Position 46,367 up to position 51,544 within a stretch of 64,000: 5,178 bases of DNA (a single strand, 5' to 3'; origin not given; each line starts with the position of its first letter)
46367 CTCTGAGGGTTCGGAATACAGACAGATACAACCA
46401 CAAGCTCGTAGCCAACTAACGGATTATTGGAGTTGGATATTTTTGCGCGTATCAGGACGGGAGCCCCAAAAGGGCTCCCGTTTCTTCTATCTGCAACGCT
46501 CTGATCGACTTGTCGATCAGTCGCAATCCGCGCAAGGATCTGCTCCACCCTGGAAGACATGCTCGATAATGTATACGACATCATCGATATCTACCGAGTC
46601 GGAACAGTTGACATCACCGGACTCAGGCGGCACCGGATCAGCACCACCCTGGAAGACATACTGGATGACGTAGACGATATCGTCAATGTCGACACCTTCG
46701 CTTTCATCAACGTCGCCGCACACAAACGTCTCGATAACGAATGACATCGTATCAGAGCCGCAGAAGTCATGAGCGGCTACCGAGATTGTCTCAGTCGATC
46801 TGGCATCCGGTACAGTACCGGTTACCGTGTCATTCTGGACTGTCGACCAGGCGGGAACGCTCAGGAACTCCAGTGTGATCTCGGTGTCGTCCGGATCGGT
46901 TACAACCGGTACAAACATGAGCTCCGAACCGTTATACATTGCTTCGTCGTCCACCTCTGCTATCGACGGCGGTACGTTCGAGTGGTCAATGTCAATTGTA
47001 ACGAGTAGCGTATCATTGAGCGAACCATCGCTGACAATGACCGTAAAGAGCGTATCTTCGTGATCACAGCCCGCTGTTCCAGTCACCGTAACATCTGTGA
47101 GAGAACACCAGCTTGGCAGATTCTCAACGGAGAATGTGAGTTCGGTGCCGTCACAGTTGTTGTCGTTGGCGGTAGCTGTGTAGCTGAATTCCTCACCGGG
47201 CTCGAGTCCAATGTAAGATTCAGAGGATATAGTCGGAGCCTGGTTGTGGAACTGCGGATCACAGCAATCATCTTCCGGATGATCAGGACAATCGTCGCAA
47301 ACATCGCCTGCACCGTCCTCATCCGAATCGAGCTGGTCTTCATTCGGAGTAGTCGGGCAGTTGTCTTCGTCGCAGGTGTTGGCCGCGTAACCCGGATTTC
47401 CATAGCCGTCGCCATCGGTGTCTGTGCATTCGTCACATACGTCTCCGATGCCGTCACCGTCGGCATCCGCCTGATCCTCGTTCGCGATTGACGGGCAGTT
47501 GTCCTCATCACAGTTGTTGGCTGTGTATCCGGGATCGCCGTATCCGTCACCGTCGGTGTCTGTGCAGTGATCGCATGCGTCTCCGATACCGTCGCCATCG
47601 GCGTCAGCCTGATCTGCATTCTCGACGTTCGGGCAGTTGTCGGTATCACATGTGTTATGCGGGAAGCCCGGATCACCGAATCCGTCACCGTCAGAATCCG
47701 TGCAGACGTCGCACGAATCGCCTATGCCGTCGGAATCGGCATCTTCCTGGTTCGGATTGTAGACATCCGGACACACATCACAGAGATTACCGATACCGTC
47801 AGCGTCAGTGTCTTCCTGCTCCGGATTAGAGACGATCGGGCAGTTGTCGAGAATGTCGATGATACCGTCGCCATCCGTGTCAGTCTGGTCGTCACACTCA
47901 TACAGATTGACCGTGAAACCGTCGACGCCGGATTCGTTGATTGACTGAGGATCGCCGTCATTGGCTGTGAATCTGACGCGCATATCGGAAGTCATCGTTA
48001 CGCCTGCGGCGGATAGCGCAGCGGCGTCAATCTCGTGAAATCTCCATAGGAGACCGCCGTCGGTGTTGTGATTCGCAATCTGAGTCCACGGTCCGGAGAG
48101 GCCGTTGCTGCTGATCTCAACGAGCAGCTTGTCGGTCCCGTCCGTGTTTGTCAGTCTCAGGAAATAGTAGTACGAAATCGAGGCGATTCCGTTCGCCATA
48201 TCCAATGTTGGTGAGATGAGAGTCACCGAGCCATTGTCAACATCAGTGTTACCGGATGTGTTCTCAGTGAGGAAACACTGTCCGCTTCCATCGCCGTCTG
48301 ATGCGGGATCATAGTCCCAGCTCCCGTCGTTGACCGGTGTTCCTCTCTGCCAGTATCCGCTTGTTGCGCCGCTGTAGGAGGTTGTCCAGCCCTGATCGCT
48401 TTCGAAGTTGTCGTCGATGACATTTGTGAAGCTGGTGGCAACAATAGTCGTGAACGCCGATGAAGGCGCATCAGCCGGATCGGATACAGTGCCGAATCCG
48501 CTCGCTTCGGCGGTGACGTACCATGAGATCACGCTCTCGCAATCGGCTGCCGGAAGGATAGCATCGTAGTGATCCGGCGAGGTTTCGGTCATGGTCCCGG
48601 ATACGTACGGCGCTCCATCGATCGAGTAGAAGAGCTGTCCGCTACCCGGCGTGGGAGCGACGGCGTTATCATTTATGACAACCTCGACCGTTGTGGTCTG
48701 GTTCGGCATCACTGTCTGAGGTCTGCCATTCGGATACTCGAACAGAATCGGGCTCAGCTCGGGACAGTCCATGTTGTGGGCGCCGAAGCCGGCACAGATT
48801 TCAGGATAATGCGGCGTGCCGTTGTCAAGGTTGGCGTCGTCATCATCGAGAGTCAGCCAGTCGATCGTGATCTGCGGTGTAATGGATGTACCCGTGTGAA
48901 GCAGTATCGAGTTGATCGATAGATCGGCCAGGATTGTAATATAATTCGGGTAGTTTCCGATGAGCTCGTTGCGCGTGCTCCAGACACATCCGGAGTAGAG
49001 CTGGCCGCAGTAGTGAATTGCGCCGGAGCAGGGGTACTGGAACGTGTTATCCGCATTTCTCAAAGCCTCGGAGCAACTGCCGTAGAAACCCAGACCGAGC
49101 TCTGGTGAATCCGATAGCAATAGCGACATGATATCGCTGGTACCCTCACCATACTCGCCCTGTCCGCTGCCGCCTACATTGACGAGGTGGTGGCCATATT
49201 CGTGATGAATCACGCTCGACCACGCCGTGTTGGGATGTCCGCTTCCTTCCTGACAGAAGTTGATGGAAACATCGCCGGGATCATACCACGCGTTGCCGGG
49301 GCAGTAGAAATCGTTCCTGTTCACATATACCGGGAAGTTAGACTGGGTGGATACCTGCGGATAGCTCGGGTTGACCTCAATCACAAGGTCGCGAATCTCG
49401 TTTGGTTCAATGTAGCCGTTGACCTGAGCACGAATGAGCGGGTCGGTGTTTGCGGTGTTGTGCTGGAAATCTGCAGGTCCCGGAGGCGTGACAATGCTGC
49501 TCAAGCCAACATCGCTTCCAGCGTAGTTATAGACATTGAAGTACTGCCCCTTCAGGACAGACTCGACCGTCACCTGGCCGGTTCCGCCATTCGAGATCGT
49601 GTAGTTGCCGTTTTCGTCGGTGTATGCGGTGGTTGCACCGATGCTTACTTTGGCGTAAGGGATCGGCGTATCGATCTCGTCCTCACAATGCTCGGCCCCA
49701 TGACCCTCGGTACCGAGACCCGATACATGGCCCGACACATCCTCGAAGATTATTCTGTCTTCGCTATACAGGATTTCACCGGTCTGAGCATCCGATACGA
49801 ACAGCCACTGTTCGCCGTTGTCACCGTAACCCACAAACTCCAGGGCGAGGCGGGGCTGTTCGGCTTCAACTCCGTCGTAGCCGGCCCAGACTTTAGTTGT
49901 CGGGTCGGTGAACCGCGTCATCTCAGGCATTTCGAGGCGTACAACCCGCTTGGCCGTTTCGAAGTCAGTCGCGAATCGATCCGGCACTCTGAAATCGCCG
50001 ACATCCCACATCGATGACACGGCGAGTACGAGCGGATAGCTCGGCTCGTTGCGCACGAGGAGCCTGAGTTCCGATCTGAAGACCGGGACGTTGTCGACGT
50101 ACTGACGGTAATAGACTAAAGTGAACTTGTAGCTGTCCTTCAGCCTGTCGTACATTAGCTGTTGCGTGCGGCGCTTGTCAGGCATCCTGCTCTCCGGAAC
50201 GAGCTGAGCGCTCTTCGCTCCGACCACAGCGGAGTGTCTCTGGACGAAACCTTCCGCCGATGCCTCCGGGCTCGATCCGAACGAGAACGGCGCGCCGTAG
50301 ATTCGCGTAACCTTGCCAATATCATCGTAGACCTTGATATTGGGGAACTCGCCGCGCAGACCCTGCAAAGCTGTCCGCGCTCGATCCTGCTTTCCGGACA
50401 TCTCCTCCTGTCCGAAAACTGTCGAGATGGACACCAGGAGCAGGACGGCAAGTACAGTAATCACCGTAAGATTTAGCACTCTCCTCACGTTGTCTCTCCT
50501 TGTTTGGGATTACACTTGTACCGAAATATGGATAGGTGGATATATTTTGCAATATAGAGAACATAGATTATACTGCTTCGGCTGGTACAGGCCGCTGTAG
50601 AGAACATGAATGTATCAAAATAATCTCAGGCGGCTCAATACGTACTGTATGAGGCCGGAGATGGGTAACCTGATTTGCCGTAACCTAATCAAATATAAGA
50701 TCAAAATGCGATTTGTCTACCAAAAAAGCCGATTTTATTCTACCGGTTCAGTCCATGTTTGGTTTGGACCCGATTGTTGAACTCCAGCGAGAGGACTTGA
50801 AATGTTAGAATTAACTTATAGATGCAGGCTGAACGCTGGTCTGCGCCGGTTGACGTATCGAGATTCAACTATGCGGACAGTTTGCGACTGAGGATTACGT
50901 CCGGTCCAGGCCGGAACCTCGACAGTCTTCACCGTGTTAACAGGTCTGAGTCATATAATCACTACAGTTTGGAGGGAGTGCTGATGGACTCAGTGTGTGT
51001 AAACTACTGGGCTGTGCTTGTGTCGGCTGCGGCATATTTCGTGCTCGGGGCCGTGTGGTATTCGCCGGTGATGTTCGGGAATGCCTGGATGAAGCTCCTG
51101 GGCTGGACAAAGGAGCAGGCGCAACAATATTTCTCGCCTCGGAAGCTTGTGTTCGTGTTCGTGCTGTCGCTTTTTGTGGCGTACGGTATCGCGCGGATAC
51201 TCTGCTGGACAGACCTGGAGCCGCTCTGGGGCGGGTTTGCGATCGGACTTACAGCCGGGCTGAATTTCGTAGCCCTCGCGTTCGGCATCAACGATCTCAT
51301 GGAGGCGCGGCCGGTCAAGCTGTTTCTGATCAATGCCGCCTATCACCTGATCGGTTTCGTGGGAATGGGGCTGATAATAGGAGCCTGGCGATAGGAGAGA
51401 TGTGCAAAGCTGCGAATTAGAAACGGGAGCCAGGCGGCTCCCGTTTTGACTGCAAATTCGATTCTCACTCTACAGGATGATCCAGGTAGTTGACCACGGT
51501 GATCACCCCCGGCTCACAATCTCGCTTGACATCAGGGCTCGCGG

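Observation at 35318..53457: Three paralogous PAS-LuxR regulators with a shared coiled-coil linker; two sit directly upstream of near-identical MCP paralogs (cassette duplication)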

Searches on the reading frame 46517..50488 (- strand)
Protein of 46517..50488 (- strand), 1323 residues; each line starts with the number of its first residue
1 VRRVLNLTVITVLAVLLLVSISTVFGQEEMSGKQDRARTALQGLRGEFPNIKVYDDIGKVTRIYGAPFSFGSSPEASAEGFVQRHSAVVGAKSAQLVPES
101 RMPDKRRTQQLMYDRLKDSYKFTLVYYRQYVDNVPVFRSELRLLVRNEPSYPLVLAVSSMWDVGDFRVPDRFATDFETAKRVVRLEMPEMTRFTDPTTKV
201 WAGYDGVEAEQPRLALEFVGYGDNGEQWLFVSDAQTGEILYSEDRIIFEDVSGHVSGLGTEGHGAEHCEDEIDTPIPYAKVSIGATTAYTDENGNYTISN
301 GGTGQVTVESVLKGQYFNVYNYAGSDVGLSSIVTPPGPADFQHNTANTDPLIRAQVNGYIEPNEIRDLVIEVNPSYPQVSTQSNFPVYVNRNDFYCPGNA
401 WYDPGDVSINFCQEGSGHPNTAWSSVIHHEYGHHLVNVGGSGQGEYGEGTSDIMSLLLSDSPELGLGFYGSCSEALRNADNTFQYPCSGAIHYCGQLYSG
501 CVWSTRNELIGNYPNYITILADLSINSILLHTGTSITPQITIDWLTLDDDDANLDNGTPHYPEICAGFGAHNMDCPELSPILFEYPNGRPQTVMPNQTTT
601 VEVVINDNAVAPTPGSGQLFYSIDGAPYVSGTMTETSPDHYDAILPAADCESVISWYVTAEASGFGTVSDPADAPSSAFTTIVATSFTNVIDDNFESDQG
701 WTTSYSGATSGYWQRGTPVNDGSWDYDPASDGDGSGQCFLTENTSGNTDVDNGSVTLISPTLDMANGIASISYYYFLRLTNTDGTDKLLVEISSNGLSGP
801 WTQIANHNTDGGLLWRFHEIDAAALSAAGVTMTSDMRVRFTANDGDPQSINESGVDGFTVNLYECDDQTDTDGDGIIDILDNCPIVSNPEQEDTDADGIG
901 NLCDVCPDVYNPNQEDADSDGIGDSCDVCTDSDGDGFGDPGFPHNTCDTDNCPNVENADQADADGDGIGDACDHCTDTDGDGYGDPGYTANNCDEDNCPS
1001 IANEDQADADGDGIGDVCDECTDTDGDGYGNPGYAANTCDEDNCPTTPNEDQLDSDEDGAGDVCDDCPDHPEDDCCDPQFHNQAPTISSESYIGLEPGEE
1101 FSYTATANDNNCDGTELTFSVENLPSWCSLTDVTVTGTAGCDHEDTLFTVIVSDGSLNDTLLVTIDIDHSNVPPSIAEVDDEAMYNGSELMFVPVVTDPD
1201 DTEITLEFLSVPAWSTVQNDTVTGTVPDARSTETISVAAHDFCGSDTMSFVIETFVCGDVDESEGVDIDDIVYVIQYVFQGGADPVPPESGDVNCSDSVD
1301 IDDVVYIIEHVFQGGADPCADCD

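Call 11: search_protein_families(library=pfam, proteins=[window:46517-50488:-], max_evalue=0.001)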
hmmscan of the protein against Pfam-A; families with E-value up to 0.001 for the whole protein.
window:46517-50488:- (1323 aa): 1 family
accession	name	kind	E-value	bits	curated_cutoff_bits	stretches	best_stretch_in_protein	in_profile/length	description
PF02412.23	TSP_3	-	2.8e-13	49.7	25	1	865-891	12-36/36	Thrombospondin type 3 repeat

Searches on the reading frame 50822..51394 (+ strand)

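Call 8: search_protein_families(library=pfam, proteins=[window:50822-51394:+], max_evalue=0.01)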
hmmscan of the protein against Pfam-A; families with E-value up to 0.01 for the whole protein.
window:50822-51394:+ (190 aa): 1 family
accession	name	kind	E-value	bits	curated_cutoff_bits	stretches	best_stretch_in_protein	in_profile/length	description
PF08570.15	DUF1761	-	2.8e-27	95.8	31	1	63-187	1-123/123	Protein of unknown function (DUF1761)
